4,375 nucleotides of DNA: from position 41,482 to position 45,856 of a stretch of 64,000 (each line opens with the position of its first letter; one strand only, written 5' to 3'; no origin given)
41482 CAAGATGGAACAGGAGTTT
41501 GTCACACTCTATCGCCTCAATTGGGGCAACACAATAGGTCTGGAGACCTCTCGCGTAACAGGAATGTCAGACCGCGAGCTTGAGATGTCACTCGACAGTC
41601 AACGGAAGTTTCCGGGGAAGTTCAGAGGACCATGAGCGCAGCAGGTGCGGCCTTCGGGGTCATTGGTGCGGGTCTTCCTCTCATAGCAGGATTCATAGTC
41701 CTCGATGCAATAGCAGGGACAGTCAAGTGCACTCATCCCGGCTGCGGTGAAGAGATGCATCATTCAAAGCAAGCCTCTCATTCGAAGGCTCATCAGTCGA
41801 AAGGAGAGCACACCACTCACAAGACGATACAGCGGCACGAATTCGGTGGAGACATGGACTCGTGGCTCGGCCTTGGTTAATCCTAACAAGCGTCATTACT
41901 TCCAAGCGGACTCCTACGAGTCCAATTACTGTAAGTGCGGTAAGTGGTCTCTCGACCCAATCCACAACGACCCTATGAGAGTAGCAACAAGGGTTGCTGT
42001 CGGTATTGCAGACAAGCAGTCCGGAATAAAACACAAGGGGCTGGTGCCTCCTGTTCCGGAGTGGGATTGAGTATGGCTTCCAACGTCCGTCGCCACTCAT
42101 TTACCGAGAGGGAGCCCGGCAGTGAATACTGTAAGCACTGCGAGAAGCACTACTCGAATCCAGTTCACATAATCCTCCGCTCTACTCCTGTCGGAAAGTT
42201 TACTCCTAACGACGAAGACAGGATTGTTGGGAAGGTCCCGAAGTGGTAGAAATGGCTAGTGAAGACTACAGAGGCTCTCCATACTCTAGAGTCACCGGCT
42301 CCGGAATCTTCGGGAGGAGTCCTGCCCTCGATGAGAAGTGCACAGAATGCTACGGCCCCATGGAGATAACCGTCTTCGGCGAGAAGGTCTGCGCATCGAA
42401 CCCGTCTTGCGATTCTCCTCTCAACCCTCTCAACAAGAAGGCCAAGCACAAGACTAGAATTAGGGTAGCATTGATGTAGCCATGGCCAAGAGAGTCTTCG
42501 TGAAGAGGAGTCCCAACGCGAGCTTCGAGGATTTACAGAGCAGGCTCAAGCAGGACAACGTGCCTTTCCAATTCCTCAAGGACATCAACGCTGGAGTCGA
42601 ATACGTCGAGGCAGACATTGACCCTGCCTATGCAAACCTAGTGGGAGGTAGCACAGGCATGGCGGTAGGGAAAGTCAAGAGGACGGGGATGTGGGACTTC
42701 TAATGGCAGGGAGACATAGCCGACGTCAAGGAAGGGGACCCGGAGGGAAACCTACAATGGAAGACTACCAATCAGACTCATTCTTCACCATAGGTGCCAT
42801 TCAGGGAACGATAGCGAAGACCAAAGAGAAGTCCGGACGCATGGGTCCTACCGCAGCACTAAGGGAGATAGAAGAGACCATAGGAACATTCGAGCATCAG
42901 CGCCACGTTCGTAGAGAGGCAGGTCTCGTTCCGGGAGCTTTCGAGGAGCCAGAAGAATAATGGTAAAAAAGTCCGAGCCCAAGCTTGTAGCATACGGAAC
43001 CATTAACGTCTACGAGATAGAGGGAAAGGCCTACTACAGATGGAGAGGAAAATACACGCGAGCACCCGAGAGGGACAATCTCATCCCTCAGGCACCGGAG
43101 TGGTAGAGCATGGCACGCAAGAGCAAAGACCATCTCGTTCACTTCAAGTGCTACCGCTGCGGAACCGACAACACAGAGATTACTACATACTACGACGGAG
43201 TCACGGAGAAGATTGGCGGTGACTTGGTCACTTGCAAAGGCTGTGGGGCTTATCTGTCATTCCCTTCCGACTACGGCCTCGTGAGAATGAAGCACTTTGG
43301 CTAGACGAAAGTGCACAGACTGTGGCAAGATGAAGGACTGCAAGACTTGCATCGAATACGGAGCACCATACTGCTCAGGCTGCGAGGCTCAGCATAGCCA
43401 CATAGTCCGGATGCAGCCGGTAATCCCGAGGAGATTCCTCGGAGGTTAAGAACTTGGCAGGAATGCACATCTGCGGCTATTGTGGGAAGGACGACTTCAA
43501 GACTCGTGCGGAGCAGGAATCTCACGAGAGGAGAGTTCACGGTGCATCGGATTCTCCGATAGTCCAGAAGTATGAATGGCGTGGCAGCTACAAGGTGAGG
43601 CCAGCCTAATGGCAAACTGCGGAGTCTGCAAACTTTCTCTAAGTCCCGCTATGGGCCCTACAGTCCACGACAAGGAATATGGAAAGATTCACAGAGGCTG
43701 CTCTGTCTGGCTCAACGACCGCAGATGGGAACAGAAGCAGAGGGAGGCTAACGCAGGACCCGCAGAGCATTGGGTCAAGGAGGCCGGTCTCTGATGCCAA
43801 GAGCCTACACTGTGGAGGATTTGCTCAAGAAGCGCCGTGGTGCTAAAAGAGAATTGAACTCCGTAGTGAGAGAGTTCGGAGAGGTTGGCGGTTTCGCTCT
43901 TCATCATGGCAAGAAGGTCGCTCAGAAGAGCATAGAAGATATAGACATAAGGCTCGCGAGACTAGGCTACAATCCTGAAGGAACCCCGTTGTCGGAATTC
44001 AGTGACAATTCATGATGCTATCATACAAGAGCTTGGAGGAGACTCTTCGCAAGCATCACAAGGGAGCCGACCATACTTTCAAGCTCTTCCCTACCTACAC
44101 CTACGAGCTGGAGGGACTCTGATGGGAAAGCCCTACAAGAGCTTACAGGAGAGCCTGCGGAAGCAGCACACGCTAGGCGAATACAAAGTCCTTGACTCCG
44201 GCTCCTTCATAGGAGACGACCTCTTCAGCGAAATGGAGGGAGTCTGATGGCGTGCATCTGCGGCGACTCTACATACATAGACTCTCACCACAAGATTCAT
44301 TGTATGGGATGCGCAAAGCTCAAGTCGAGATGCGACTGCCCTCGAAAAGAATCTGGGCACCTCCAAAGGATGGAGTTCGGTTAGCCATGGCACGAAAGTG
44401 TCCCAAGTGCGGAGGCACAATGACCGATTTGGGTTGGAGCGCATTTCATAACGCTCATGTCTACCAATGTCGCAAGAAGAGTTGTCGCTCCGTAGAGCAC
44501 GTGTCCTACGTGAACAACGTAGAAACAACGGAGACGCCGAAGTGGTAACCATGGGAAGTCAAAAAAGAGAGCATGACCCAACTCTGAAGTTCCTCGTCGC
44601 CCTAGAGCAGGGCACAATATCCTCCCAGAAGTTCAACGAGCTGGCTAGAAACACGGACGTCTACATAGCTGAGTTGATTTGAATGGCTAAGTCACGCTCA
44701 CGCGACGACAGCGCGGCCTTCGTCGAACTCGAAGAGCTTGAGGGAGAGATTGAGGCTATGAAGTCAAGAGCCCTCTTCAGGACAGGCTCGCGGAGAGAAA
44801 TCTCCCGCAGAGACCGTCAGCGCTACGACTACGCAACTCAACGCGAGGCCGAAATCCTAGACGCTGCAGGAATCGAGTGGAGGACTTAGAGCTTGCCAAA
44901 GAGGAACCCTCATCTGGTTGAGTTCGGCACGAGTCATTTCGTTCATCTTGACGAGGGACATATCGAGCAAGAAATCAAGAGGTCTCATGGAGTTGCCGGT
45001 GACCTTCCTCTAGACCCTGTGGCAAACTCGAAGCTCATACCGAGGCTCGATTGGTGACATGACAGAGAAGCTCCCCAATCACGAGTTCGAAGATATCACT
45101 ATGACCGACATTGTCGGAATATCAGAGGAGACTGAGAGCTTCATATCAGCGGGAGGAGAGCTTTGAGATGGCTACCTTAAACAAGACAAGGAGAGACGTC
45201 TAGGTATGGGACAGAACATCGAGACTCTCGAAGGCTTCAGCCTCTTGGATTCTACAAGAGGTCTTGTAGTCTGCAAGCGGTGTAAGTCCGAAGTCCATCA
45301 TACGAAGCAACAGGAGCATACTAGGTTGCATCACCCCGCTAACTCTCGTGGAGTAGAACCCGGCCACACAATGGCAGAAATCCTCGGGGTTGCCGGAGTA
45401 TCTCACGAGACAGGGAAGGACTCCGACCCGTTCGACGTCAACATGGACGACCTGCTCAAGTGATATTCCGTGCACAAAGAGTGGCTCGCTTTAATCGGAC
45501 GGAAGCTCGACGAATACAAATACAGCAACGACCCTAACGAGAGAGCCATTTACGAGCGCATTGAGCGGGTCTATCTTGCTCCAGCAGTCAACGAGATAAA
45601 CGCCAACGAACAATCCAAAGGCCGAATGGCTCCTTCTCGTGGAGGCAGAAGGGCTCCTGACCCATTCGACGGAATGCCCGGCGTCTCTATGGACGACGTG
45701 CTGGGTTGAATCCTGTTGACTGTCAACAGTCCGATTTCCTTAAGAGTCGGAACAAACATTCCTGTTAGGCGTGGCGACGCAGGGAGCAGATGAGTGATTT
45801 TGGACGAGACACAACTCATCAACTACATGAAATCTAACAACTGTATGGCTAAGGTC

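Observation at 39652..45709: Multi-copy His/Cys-rich small-protein family sharing a C-terminal F(G/D)P..M(D/H)(E/D)(V/L)L tail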

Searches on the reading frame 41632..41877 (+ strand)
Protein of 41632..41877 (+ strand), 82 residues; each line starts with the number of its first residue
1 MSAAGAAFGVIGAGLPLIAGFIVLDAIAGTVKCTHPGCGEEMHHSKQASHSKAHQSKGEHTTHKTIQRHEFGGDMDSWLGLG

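Call 7: search_protein_families(library=pfam, proteins=[window:41632-41877:+], max_evalue=1)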
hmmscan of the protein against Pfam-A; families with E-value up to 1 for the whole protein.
window:41632-41877:+ (82 aa): 0 families

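Call 14: search_protein_families(library=phrogs, proteins=[window:41632-41877:+], max_evalue=1)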
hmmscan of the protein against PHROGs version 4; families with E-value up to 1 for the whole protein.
window:41632-41877:+ (82 aa): 0 families

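Call 100: predict_structure(alignment_id=A14)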
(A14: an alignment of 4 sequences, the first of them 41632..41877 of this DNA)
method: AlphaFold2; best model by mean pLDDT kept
length: 82 residues; sequences in the alignment: 4
mean_pLDDT: 62.0   pTM: 0.41
mean pLDDT of the five models: 62.0, 60.0, 59.8, 57.9, 55.9
residues with pLDDT >= 90: 0; 70-90: 35; 50-70: 20; < 50: 27
segments of 3 or more residues with pLDDT < 50: 1-10, 59-72
pLDDT, mean of each block of 10 residues (from residue 1): 43 57 79 81 83 63 43 51 45
secondary structure, 60 per line:
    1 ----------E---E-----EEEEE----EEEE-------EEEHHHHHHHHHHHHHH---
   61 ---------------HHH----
elements in order: E21-25 E30-33 E41-43 H44-57

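Call 103: fold_search(model_id=the predicted structure, library=pdb)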
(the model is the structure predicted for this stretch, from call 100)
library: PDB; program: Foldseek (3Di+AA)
matches with E <= 10: 19; with E <= 0.001: 0
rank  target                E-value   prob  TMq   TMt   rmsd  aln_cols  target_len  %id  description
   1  5vnz_D                1.6e+00  0.38  0.29  0.22   2.0        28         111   36  Structure of a TRAF6-Ubc13~Ub complex (released 2017-12-06)
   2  5vnz_A                2.6e+00  0.28  0.29  0.22   2.0        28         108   36  Structure of a TRAF6-Ubc13~Ub complex (released 2017-12-06)
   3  7qy5_B                3.0e+00  0.20  0.34  0.10   2.3        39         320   13  Crystal structure of the S.pombe Ars2-Red1 complex. (released 2022-11-16)
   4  4ddp                  3.0e+00  0.06  0.21  0.10   5.7        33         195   15  crystal structure of Beclin 1 evolutionarily conserved domain(ECD) (released 2012-02-22)
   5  2j3l_B                5.8e+00  0.08  0.27  0.04   2.6        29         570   24  Prolyl-tRNA synthetase from Enterococcus faecalis complexed with a prolyl-adenylate analogue ('5'-O-(N-(L-PROLYL)-SULF (released 2006-10-11)
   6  8f69_A                6.2e+00  0.09  0.32  0.08   3.2        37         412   16  Crystal structure of murine PolG2 dimer bound to DNA (released 2023-08-09)
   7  5znk                  6.2e+00  0.08  0.26  0.05   2.9        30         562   27  Crystal structure of a bacterial ProRS with ligands (released 2019-05-29)
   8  8eug_K                6.2e+00  0.04  0.18  0.17   7.8        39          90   15  Ytm1 associated nascent 60S ribosome State 3 (released 2022-11-30)
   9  1bhi_MODEL_1_A        6.6e+00  0.11  0.35  0.63   3.0        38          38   24  STRUCTURE OF TRANSACTIVATION DOMAIN OF CRE-BP1/ATF-2, NMR, 20 STRUCTURES (released 1999-06-15)
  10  5znj                  7.1e+00  0.07  0.26  0.05   2.9        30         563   27  Crystal structure of a bacterial ProRS with ligands (released 2019-05-29)
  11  9b45_1                7.1e+00  0.04  0.20  0.04   8.6        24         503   38  Pseudomonas phage Pa193 baseplate complex and tail fiber (released 2024-10-16)
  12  1rmd                  8.1e+00  0.15  0.27  0.19   0.7        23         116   35  RAG1 DIMERIZATION DOMAIN (released 1997-07-23)
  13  9y4c_C                8.1e+00  0.06  0.28  0.08   3.0        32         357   19  Strand displacement state I of Human mitochondrial DNA polymerase gamma ternary complex (released 2026-02-18)
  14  1ncs_MODEL_1_A        8.7e+00  0.07  0.27  0.43   2.0        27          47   30  NMR STUDY OF SWI5 ZINC FINGER DOMAIN 1 (released 1996-06-10)
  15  2j3m_A                9.3e+00  0.08  0.28  0.05   2.4        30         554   23  PROLYL-TRNA SYNTHETASE FROM ENTEROCOCCUS FAECALIS COMPLEXED WITH ATP, manganese and prolinol (released 2006-10-11)
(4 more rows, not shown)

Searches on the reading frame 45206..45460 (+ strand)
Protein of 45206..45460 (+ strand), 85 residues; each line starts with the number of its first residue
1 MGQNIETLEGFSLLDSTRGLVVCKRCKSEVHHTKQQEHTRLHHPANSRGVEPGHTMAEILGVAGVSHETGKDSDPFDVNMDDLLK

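Call 7: search_protein_families(library=pfam, proteins=[window:45206-45460:+], max_evalue=1)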
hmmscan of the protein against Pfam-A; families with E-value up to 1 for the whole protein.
window:45206-45460:+ (85 aa): 3 families
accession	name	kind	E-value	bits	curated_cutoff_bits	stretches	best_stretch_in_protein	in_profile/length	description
PF18439.7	zf_UBZ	-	0.0021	18.1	25.6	1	21-38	3-20/32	Ubiquitin-Binding Zinc Finger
PF12013.13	OrsD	-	0.016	16.1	26.6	1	17-46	8-37/114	Orsellinic acid/F9775 biosynthesis cluster protein D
PF15165.12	REC114-like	-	0.15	12.2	27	1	6-41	61-96/236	Meiotic recombination protein REC114-like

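Call 14: search_protein_families(library=phrogs, proteins=[window:45206-45460:+], max_evalue=1)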
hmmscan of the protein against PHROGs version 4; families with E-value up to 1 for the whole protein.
window:45206-45460:+ (85 aa): 1 family
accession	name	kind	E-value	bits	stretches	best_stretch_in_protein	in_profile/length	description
phrog_2451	-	unknown function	0.066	13.6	1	12-39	7-34/56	-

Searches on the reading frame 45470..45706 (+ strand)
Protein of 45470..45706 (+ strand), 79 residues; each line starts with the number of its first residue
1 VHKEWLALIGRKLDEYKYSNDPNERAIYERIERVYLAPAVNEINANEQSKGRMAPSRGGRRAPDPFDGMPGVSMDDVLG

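Call 7: search_protein_families(library=pfam, proteins=[window:45470-45706:+], max_evalue=1)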
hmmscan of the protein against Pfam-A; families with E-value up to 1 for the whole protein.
window:45470-45706:+ (79 aa): 0 families

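Call 14: search_protein_families(library=phrogs, proteins=[window:45470-45706:+], max_evalue=1)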
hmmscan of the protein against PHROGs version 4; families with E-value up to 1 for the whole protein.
window:45470-45706:+ (79 aa): 1 family
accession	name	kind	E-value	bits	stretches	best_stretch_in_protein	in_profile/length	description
phrog_16251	-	unknown function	0.21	12.8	1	44-77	24-57/110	-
